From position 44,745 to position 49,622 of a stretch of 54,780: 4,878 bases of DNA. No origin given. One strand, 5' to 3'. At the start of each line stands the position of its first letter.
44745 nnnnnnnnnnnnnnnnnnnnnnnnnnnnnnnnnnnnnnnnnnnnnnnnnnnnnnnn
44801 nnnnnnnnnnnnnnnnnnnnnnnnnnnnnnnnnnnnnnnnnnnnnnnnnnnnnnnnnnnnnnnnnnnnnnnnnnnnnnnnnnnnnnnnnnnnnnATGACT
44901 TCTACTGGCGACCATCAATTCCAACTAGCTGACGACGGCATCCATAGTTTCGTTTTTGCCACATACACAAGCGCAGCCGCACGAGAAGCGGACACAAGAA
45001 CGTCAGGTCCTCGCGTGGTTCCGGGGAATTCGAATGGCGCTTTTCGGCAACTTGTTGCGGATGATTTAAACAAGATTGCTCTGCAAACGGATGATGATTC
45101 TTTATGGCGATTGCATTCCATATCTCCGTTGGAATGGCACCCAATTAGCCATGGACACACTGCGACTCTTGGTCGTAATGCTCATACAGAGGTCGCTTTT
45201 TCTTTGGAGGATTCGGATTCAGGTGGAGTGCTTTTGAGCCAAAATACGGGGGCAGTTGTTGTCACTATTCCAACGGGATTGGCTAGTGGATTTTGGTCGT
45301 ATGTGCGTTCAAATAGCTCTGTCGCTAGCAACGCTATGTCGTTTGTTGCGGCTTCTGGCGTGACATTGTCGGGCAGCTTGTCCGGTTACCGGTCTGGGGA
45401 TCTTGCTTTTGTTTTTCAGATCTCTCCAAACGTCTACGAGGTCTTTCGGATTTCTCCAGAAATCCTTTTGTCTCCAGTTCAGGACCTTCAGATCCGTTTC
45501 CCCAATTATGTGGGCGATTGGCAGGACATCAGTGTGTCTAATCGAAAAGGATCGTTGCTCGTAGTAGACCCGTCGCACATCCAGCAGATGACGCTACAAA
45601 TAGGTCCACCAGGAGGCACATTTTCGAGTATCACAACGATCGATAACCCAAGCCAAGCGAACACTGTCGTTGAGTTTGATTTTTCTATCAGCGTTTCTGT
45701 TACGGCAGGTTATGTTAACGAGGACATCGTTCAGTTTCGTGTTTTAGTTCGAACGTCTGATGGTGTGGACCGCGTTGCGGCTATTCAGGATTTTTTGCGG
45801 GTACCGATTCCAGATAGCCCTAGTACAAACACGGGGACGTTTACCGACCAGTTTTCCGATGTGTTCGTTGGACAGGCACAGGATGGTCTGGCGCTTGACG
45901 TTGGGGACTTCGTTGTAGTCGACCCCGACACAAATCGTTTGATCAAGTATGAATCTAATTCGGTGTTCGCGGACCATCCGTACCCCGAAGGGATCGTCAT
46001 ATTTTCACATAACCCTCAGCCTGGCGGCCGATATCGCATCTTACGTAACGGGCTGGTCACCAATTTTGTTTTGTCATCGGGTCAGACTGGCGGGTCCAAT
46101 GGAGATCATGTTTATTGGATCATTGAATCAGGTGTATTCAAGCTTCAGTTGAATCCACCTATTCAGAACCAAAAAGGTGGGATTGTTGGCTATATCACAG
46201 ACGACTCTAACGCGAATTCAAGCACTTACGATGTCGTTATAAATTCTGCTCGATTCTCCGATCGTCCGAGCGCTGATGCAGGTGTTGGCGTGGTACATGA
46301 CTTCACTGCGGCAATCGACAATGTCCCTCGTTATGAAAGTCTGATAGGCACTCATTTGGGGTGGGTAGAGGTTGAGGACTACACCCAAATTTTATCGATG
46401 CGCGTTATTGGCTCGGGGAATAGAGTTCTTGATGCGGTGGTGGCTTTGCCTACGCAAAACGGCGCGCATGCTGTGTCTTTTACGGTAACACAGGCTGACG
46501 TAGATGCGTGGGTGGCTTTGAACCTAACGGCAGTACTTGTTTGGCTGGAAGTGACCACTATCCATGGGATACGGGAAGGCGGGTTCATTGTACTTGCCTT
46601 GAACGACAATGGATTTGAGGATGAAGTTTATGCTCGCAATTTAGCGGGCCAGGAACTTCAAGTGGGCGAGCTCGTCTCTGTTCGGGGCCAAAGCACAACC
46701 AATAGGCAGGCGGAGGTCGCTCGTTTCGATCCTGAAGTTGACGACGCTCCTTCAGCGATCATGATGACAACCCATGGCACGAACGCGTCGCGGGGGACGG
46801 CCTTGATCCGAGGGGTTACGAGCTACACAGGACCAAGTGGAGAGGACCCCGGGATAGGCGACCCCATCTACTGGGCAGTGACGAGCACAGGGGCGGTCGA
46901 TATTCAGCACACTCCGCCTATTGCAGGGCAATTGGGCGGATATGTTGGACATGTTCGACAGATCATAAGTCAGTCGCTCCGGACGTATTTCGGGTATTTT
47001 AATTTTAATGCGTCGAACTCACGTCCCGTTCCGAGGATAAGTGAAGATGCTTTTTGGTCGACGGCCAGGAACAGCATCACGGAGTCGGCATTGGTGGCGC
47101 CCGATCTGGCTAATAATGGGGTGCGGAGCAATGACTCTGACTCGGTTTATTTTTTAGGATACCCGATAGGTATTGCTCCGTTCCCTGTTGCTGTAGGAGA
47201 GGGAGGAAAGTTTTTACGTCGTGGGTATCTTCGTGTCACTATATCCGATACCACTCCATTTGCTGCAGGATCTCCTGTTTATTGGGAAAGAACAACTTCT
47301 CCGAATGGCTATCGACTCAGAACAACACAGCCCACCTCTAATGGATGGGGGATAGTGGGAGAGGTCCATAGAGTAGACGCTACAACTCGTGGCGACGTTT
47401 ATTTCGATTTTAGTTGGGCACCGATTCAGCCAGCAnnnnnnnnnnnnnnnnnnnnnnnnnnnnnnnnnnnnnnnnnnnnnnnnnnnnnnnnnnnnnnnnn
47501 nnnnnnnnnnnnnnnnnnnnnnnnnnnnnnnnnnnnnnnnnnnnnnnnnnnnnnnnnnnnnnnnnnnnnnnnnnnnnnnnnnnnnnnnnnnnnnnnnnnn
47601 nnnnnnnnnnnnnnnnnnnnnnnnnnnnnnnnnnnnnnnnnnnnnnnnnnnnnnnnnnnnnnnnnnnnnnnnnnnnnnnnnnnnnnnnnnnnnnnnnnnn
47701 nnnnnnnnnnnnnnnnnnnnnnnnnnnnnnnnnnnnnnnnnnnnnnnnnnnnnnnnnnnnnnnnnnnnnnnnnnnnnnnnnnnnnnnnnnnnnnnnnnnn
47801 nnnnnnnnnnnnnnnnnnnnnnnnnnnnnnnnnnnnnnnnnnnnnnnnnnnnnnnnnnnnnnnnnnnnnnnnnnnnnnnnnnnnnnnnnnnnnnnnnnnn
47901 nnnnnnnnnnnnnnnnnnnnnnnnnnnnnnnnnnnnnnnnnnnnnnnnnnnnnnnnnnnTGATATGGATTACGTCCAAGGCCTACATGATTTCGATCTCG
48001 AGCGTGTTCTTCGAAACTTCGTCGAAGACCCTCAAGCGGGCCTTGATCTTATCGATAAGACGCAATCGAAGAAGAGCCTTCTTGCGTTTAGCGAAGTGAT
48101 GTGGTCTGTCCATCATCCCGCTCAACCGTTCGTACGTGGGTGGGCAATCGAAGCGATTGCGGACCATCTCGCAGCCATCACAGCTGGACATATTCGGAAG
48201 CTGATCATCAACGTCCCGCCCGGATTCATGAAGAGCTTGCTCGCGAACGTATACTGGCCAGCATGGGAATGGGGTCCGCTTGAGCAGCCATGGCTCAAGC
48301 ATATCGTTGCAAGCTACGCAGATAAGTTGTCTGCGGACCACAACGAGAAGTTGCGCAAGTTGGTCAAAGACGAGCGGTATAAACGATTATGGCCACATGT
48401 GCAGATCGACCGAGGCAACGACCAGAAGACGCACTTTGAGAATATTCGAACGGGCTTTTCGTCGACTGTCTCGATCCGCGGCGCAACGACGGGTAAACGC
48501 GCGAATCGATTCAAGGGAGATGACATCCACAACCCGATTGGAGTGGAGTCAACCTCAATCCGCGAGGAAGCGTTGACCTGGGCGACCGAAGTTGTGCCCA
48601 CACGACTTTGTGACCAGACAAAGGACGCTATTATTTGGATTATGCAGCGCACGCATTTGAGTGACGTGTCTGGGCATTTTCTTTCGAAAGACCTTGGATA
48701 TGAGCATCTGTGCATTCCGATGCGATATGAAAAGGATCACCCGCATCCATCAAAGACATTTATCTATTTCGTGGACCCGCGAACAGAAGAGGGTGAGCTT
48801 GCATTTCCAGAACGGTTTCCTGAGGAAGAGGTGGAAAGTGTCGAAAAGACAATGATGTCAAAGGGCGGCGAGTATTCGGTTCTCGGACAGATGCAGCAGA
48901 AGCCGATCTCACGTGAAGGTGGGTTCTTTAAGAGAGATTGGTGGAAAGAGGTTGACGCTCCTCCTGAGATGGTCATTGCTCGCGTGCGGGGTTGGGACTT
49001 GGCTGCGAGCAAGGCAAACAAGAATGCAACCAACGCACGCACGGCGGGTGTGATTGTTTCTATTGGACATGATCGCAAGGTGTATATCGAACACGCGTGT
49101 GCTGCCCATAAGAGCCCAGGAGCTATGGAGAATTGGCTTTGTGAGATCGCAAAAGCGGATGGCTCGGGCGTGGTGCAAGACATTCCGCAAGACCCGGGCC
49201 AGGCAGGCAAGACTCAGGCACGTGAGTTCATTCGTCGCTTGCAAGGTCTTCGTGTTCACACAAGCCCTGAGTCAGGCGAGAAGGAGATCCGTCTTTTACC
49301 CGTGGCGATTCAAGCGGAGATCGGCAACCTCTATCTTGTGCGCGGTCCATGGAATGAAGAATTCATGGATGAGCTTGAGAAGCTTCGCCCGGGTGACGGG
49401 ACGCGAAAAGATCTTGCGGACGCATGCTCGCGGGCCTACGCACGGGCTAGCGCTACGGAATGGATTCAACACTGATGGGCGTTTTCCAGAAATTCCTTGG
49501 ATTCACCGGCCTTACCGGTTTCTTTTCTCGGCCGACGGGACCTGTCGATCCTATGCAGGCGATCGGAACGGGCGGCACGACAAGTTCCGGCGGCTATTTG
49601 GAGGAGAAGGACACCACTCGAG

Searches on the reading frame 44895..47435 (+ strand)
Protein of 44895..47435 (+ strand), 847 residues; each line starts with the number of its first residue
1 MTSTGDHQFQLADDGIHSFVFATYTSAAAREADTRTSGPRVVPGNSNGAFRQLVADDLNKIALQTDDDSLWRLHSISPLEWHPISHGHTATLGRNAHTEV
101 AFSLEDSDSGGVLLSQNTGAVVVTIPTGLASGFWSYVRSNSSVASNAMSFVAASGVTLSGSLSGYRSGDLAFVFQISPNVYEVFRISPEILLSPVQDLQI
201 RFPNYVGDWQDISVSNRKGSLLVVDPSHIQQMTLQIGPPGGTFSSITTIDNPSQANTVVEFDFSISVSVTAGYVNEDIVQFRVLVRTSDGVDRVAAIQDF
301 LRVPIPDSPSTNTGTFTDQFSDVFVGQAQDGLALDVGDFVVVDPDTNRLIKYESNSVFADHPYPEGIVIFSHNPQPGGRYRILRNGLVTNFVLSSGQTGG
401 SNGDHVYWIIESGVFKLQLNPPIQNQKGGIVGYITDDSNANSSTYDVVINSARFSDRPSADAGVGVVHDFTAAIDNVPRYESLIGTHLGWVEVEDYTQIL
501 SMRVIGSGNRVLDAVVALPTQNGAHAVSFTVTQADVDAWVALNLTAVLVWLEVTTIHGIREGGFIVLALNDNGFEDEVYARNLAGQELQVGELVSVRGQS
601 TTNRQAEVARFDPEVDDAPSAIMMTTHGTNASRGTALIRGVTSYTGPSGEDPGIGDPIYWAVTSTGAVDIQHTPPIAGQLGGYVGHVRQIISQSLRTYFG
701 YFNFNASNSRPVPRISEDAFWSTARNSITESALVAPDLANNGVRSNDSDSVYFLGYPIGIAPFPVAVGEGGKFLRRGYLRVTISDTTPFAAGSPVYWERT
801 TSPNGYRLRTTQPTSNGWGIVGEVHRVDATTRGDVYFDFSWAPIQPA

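Call 84: search_protein_families(library=pfam, proteins=[window:44895-47435:+], max_evalue=0.0001)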
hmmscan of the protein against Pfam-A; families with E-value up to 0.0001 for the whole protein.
window:44895-47435:+ (847 aa): 1 family
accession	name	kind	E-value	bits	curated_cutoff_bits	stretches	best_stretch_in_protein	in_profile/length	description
PF09956.15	Phage_cement_2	-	3.1e-07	31.2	24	0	748-803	19-74/103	Phage cement protein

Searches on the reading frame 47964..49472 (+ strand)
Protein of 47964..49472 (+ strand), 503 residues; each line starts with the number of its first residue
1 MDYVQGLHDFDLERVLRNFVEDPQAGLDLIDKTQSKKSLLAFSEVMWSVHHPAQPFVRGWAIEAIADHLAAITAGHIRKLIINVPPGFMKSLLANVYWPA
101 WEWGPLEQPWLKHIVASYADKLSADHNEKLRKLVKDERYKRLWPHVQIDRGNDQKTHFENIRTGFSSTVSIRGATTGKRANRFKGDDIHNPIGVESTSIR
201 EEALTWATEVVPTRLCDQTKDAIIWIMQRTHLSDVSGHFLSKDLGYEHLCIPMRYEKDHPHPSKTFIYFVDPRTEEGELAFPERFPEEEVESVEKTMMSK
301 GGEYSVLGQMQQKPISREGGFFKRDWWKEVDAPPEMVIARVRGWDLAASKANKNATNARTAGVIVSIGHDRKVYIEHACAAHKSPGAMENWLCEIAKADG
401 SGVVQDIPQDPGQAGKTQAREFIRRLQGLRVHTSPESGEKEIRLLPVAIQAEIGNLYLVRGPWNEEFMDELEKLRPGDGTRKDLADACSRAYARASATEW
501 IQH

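Call 84: search_protein_families(library=pfam, proteins=[window:47964-49472:+], max_evalue=0.0001)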
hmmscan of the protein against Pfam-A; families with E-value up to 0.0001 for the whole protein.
window:47964-49472:+ (503 aa): 1 family
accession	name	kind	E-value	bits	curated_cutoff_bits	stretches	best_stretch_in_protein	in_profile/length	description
PF17289.8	Terminase_6C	-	3.9e-11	43.6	22.6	1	342-493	1-153/155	Terminase RNaseH-like domain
